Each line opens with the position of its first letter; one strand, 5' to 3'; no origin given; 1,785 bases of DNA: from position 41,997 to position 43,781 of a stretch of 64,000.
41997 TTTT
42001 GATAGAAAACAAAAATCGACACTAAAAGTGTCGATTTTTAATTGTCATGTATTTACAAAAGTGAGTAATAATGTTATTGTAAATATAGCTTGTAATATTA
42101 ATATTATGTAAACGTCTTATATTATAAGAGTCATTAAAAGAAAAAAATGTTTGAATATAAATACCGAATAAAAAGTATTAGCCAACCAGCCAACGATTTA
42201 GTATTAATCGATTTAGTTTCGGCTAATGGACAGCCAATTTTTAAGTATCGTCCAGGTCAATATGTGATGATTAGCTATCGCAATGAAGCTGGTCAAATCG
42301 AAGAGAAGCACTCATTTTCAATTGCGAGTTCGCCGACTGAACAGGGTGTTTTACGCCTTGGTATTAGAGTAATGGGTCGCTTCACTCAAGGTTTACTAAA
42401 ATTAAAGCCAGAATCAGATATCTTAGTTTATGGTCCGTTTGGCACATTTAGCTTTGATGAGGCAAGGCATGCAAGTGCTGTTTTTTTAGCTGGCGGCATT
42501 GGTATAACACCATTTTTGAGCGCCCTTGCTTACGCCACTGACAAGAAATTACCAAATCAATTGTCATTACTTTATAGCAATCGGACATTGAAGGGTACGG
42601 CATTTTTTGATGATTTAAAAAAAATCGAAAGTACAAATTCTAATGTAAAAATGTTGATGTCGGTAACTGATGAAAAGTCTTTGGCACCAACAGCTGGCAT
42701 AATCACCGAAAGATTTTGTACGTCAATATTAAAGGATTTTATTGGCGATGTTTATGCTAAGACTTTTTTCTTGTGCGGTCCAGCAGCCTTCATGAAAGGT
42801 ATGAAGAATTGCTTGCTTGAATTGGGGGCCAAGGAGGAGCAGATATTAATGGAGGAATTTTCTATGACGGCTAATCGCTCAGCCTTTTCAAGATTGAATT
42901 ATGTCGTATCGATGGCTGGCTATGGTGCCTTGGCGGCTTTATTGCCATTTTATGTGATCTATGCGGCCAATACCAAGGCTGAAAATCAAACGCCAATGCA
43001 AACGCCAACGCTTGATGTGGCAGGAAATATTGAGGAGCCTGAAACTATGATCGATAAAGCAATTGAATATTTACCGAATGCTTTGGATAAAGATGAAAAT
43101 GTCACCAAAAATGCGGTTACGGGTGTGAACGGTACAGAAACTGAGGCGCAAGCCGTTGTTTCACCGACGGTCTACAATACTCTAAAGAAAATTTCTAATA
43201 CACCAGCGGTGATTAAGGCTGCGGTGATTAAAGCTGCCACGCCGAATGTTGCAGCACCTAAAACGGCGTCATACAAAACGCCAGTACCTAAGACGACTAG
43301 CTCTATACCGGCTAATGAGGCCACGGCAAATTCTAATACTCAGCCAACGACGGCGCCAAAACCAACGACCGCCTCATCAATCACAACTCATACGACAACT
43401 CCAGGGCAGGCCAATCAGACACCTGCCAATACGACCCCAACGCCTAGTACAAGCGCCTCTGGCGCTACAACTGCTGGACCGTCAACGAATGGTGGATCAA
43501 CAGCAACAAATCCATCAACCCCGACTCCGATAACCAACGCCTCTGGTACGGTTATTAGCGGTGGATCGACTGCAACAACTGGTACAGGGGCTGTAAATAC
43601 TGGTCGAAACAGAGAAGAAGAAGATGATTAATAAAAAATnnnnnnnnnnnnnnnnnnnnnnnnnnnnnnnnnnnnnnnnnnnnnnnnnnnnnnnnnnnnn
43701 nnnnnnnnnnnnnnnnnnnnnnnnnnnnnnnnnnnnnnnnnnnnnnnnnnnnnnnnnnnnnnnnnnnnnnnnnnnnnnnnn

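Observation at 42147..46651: Operon encoding a split NOX-like oxidoreductase (separate FAD/NAD(P)H and bis-heme membrane subunits) together with ApbE, a mucin-like anchor protein and a TerC-like protein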

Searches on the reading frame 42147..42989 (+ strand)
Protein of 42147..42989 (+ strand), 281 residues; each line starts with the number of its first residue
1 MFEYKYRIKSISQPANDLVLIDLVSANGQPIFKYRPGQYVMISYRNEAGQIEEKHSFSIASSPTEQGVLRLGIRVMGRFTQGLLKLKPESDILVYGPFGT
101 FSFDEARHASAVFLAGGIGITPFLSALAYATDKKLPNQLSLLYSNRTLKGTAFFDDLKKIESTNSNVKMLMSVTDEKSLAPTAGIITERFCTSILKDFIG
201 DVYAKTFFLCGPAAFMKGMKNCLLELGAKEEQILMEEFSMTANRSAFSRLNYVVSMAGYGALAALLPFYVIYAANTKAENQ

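Call 29: find_homologous_proteins(query=window:42147-42989:+, max_evalue=1e-10)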
Query seq(281 aa) (281 aa): 3377 proteins with E <= 1e-10 among 6457 candidates; the best 120 are listed.
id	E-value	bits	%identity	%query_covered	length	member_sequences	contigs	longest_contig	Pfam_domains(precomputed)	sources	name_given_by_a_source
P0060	4.8e-138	477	77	100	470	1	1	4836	PF00175.27,PF00970.31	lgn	-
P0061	5.0e-107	375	61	99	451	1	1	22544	PF08022.19,PF00175.27,PF00970.31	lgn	-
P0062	7.0e-101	355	58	99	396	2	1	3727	PF08022.19,PF00175.27,PF00970.31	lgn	-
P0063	3.2e-98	346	58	98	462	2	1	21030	PF00175.27,PF00970.31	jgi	-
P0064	1.5e-90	321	53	99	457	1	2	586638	PF08022.19,PF00175.27,PF00970.31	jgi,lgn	jgi:ferredoxin-NADP reductase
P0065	2.1e-87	311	53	98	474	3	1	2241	PF08022.19,PF00175.27,PF00970.31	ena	-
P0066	1.2e-86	308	51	100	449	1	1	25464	PF08022.19,PF00175.27,PF00970.31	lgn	-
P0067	2.5e-86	307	52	99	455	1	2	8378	PF08022.19,PF00175.27,PF00970.31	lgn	-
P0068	4.1e-85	303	49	98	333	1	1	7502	PF08022.19,PF00175.27,PF08030.18,PF00970.31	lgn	-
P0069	4.8e-84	300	50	96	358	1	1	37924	PF00175.27,PF00970.31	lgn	-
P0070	7.1e-84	299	50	96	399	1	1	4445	PF00175.27,PF00970.31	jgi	jgi:ferredoxin-NADP reductase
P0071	3.1e-82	294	50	96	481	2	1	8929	PF08022.19,PF00175.27,PF00970.31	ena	-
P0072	4.7e-82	293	49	98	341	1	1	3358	PF08022.19,PF00175.27,PF00970.31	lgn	-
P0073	1.3e-81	292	49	98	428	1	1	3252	PF08022.19,PF00175.27,PF00970.31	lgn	-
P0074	9.8e-81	289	50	99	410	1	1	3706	PF00175.27,PF00970.31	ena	-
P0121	4.0e-71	258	46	99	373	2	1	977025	PF00175.27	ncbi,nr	ncbi:MAG: FAD-dependent oxidoreductase [Candidatus Falkowbacteria bacterium]|nr:MAG: FAD-dependent o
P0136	3.7e-44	169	34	100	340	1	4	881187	PF00175.27,PF08030.18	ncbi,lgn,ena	-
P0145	7.8e-42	162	41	79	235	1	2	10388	PF08022.19,PF00175.27,PF08030.18,PF00970.31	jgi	-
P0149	1.4e-39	154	35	87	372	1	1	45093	PF00175.27,PF08030.18,PF00970.31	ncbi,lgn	-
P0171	1.5e-32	131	36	77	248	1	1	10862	PF00175.27,PF00970.31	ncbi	-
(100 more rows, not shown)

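Call 45: find_encoding_contigs(protein=P0149, flank=5000, max_places=1)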
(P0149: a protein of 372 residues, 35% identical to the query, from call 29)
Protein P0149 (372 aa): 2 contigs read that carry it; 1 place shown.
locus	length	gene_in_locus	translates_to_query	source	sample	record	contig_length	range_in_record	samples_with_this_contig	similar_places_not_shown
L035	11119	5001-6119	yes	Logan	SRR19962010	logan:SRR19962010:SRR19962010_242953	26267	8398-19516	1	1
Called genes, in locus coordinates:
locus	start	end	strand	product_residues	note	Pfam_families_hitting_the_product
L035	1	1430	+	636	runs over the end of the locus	PF00270:DEAD, PF04851:ResIII (faint), PF00271:Helicase_C, PF04408:WHD_HA2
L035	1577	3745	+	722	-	PF03176:MMPL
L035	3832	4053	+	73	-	-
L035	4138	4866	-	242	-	PF01988:VIT1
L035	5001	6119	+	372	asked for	PF00970:FAD_binding_6, PF00175:NAD_binding_1, PF08030:NAD_binding_6 (weak)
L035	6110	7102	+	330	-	PF02424:ApbE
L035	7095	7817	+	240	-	PF01794:Ferric_reduct (weak)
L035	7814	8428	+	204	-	-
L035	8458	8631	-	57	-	-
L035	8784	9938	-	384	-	-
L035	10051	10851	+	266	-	PF18846:baeRF_family5 (faint), PF18854:baeRF_family10, PF18844:baeRF_family2 (weak)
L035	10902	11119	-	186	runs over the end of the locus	PF14329:DUF4386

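Call 46: find_encoding_contigs(protein=P0121, flank=5000, max_places=1)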
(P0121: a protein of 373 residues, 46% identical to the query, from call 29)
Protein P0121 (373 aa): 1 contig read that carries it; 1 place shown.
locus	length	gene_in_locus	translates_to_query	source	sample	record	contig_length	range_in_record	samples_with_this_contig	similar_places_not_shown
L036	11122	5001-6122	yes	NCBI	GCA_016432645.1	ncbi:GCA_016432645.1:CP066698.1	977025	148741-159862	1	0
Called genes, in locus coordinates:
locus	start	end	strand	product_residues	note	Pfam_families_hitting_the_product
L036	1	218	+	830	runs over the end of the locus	-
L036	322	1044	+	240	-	-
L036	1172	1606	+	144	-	PF04677:CwfJ_C_1 (weak), PF11969:DcpS_C, PF01230:HIT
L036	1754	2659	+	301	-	-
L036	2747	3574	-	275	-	PF13529:Peptidase_C39_2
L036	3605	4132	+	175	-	-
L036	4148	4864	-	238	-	-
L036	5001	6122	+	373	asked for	PF00175:NAD_binding_1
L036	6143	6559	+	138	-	-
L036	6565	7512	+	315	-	PF02424:ApbE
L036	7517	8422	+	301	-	PF18884:TSP3_bac (faint), PF01794:Ferric_reduct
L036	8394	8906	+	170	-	PF00293:NUDIX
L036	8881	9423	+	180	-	PF00293:NUDIX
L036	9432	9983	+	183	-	-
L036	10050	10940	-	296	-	PF01048:PNP_UDP_1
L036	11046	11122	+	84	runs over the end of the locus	PF01035:DNA_binding_1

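Call 47: find_encoding_contigs(protein=P0136, flank=5000, max_places=1)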
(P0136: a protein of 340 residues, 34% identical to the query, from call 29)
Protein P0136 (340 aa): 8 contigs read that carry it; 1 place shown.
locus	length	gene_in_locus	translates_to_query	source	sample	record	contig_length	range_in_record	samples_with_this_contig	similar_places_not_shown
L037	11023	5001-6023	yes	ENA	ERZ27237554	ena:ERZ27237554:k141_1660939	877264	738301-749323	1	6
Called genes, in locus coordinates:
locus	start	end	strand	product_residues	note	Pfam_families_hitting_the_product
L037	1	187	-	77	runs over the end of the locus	-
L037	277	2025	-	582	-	PF13231:PMT_2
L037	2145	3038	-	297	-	PF00892:EamA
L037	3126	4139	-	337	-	PF00512:HisKA, PF02518:HATPase_c, PF14501:HATPase_c_5 (weak)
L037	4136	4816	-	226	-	PF00072:Response_reg, PF00486:Trans_reg_C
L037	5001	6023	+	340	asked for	PF00175:NAD_binding_1, PF08030:NAD_binding_6 (faint)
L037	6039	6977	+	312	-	PF02424:ApbE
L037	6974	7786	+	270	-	PF01794:Ferric_reduct (weak)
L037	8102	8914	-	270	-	PF02673:BacA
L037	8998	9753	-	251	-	PF03372:Exo_endo_phos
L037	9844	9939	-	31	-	-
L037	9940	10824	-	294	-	PF00459:Inositol_P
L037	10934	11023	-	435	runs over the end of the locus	PF12704:MacB_PCD, PF02687:FtsX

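Call 48: find_encoding_contigs(protein=P0171, flank=5000, max_places=1)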
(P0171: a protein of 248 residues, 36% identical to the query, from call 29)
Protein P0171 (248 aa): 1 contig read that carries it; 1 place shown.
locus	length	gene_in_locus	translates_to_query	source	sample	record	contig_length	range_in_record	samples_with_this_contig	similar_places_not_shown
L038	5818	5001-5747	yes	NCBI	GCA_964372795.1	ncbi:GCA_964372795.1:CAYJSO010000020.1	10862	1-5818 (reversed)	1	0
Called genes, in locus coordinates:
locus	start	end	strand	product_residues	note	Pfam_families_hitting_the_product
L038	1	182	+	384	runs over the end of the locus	PF01063:Aminotran_4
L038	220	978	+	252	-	PF01026:TatD_DNase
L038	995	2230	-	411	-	PF02308:MgtC, PF13194:DUF4010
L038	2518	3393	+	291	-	PF14528:LAGLIDADG_3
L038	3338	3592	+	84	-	-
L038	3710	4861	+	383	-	PF01139:RtcB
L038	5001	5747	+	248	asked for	PF00970:FAD_binding_6 (weak), PF00175:NAD_binding_1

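Call 50: find_encoding_contigs(protein=P0145, flank=4000, max_places=2)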
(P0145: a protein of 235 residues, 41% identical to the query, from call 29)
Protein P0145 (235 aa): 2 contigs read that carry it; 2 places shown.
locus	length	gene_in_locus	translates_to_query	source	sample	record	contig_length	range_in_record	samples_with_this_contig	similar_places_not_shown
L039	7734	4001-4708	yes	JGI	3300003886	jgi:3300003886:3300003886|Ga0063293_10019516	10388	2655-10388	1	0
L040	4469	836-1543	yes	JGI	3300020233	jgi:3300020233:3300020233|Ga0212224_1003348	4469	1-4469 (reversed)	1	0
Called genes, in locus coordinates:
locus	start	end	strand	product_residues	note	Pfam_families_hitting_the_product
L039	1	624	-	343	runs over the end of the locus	-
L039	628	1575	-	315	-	PF01180:DHO_dh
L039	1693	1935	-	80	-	-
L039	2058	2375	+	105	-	-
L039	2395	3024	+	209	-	-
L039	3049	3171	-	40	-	-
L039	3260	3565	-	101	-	PF01638:HxlR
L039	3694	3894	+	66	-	-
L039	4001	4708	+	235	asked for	PF00970:FAD_binding_6 (faint), PF08022:FAD_binding_8 (weak), PF00175:NAD_binding_1, PF08030:NAD_binding_6 (weak)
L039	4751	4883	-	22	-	-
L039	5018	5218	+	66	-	-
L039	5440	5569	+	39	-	-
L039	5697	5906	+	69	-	-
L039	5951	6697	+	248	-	PF00702:Hydrolase (weak), PF12710:HAD (weak)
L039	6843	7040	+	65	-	-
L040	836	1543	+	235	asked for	PF00970:FAD_binding_6 (faint), PF08022:FAD_binding_8 (weak), PF00175:NAD_binding_1, PF08030:NAD_binding_6 (weak)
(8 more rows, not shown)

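Call 58: search_protein_families(library=pfam, proteins=[L036:6143-6559:+, L035:7814-8428:+, L036:7517-8422:+], max_evalue=0.05)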
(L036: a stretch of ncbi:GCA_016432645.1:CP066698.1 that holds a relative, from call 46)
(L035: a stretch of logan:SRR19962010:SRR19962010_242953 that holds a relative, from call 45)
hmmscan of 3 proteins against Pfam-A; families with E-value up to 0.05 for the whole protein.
L036:6143-6559:+ (138 aa): 0 families

L035:7814-8428:+ (204 aa): 1 family
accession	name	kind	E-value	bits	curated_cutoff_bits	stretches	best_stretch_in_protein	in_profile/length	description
PF20251.4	Big_14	-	0.0062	16.9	27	1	51-149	6-95/104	Bacterial Ig-like domain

L036:7517-8422:+ (301 aa): 2 families
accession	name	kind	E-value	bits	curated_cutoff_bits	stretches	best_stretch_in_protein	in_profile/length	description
PF01794.25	Ferric_reduct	-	1.3e-07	32.1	28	1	120-241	1-119/121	Ferric reductase like transmembrane component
PF18884.5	TSP3_bac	-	3.9e-07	30.2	25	1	45-66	1-21/22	Bacterial TSP3 repeat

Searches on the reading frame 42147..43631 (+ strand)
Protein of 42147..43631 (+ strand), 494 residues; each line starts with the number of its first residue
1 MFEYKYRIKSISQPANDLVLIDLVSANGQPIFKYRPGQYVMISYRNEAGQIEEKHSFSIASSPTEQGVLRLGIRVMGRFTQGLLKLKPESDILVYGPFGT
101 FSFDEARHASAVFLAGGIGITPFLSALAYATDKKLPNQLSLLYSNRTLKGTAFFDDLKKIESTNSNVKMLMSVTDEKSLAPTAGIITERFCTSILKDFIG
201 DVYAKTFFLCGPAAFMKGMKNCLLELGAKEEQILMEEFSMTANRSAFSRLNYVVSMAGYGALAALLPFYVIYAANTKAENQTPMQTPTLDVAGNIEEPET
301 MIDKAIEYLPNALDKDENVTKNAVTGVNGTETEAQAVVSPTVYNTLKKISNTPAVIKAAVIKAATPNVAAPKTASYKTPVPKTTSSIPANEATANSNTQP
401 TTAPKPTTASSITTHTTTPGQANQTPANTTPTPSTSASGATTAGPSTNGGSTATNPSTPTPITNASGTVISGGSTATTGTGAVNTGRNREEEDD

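Call 3: search_protein_families(library=pfam, proteins=[window:42147-43631:+], max_evalue=0.1)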
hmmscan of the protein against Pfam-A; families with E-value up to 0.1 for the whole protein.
window:42147-43631:+ (494 aa): 4 families
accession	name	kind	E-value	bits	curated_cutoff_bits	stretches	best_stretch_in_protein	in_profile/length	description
PF00175.26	NAD_binding_1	-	1.8e-09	38.7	22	1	113-220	1-108/109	Oxidoreductase NAD-binding domain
PF00970.30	FAD_binding_6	-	1.7e-06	28.8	21.1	1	17-102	13-98/99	Oxidoreductase FAD-binding domain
PF08022.18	FAD_binding_8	-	2.1e-05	25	22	1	17-86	15-81/109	FAD-binding domain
PF08030.17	NAD_binding_6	-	0.0029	18.1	22.2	1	112-169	5-70/156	Ferric reductase NAD binding domain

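Call 4: search_protein_families(library=ncbifam, proteins=[window:42147-43631:+], max_evalue=0.1)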
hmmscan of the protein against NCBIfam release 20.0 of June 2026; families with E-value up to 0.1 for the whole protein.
window:42147-43631:+ (494 aa): 22 families
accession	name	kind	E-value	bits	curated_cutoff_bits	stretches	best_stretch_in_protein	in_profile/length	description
NF009805.0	PRK13289.1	equivalog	4.1e-26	91.8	432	1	6-240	157-394/399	NO-inducible flavohemoprotein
NF007964.0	PRK10684.1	equivalog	8.1e-25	87.5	383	1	4-244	10-244/333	NADH oxidoreductase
NF006220.0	PRK08345.1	subfamily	1.1e-24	87.2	395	1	18-235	27-248/294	cytochrome-c3 hydrogenase subunit gamma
NF040810.1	BenC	equivalog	9.5e-22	77.6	430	1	5-239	106-331/333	benzoate 1,2-dioxygenase electron transfer component BenC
NF058606.1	GlBtMonoRdsGbcB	equivalog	3.4e-19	69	500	1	28-243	36-252/362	glycine betaine monooxygenase reductase subunit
TIGR02160.1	PA_CoA_Oxy5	hypoth_equivalog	9.4e-19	67.4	420.8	1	25-241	24-244/352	1,2-phenylacetyl-CoA epoxidase subunit PaaE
NF045803.1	MethMoxFADbindMmoC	equivalog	1.8e-18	66.4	500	1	8-238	114-340/343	aromatic/alkene monooxygenase hydroxylase FAD-binding subunit MmoC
NF040830.1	sulfhyd_ShyC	equivalog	2.1e-18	66.5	600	1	16-235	21-242/288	NAD(P)-dependent hydrogenase/sulfhydrogenase 2 subunit gamma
NF040835.1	sulfhyd_HydG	equivalog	9.3e-18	64.5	650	1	32-235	48-245/292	NADPH-dependent hydrogenase/sulfhydrogenase 1 subunit gamma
TIGR01941.1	nqrF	equivalog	1.1e-17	64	295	1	38-238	208-403/405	NADH:ubiquinone reductase (Na(+)-transporting) subunit F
NF000796.0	PRK00054.1-1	equivalog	1.7e-13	50.4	224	1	32-227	27-193/254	dihydroorotate dehydrogenase electron transfer subunit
NF005963.0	PRK08051.1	equivalog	2.2e-13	50.1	230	1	6-238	6-230/233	NAD(P)H-flavin reductase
TIGR02911.1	sulfite_red_B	equivalog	4.2e-13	49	288.6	1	34-236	31-222/261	anaerobic sulfite reductase subunit AsrB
NF052252.1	flav_redu_LuxG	exception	1.5e-12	47.2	340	1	27-239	21-230/232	flavin mononucleotide reductase LuxG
NF008822.0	PRK11872.1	equivalog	6.7e-12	45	402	1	8-241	111-338/341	anthranilate 1,2-dioxygenase electron transfer component AntC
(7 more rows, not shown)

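Call 6: search_solved_structures(query=window:42147-43631:+, max_evalue=0.001)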
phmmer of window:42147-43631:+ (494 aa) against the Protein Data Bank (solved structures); distinct sequences matched with E-value up to 0.001: 40.
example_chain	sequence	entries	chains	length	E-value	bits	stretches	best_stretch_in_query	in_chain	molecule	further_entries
7qu3_A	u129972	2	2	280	8.1e-16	61.3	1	55-238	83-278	Na(+)-translocating NADH-quinone reductase subunit F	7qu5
9nez_C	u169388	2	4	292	1.4e-14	57.2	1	32-235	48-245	Sulfhydrogenase 1 subunit gamma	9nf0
7qty_A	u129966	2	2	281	1.5e-11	47.3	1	54-238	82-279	Na(+)-translocating NADH-quinone reductase subunit F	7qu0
6laa_A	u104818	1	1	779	6.4e-11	45.1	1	8-166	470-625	Cytochrome P450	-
1tvc_A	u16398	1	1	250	1.1e-10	44.4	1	32-239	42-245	METHANE MONOOXYGENASE COMPONENT C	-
3ozu_A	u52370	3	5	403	3.7e-10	42.6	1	13-238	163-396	Flavohemoprotein | Flavohemoglobin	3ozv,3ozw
1cqx_A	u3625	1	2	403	3.7e-10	42.6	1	13-238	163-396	FLAVOHEMOPROTEIN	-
4eh1_A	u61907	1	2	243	5.4e-10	42.1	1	22-242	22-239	Flavohemoprotein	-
4u9u_A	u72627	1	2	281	5.8e-10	42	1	55-238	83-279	Na(+)-translocating NADH-quinone reductase subunit F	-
8ad4_A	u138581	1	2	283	5.9e-10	42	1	55-238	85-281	Na(+)-translocating NADH-quinone reductase subunit F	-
4uaj_A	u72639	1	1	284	6e-10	41.9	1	55-238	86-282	Na(+)-translocating NADH-quinone reductase subunit F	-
7xk3_F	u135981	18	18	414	1.3e-09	40.8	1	55-239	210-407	Na(+)-translocating NADH-quinone reductase subunit F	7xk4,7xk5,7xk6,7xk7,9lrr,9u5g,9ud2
8a1t_F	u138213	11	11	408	1.7e-09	40.5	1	55-238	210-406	Na(+)-translocating NADH-quinone reductase subunit F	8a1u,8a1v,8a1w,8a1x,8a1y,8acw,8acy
8ad3_A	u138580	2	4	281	3.1e-09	39.6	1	55-237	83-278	Na(+)-translocating NADH-quinone reductase subunit F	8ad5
2r6h_A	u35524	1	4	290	3.7e-09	39.3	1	58-238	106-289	NADH:ubiquinone oxidoreductase, Na translocating, F subunit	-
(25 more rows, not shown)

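Call 63: predict_structure(alignment_id=A4)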
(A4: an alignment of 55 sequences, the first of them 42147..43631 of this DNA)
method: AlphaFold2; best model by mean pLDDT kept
length: 494 residues; sequences in the alignment: 55
mean_pLDDT: 72.6   pTM: 0.58
mean pLDDT of the five models: 72.6, 72.6, 72.1, 70.9, 69.5
residues with pLDDT >= 90: 243; 70-90: 20; 50-70: 73; < 50: 158
segments of 3 or more residues with pLDDT < 50: 241-244, 298-301, 307-309, 316-323, 329-360, 371-390, 408-413, 430-433, 435-444, 459-494
pLDDT, mean of each block of 10 residues (from residue 1): 93 97 96 96 97 96 97 96 97 95 97 97 98 98 97 98 98 90 95 98 98 96 98 81 57 87 93 75 54 49 49 46 50 45 39 43 50 45 40 54 49 53 52 44 48 48 32 36 35 31
secondary structure, 60 per line:
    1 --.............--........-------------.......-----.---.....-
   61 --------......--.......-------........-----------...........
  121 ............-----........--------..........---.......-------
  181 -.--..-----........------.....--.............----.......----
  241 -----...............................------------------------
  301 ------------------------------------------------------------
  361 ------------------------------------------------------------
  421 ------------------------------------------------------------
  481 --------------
elements in order: E3-15 E18-25 E39-45 E55-59 E69-74 H77-83 E91-98 E110-116 H117-132 E138-145 H154-163 E167-173 H192-199 E206-210 H213-225 E233-236 H246-276
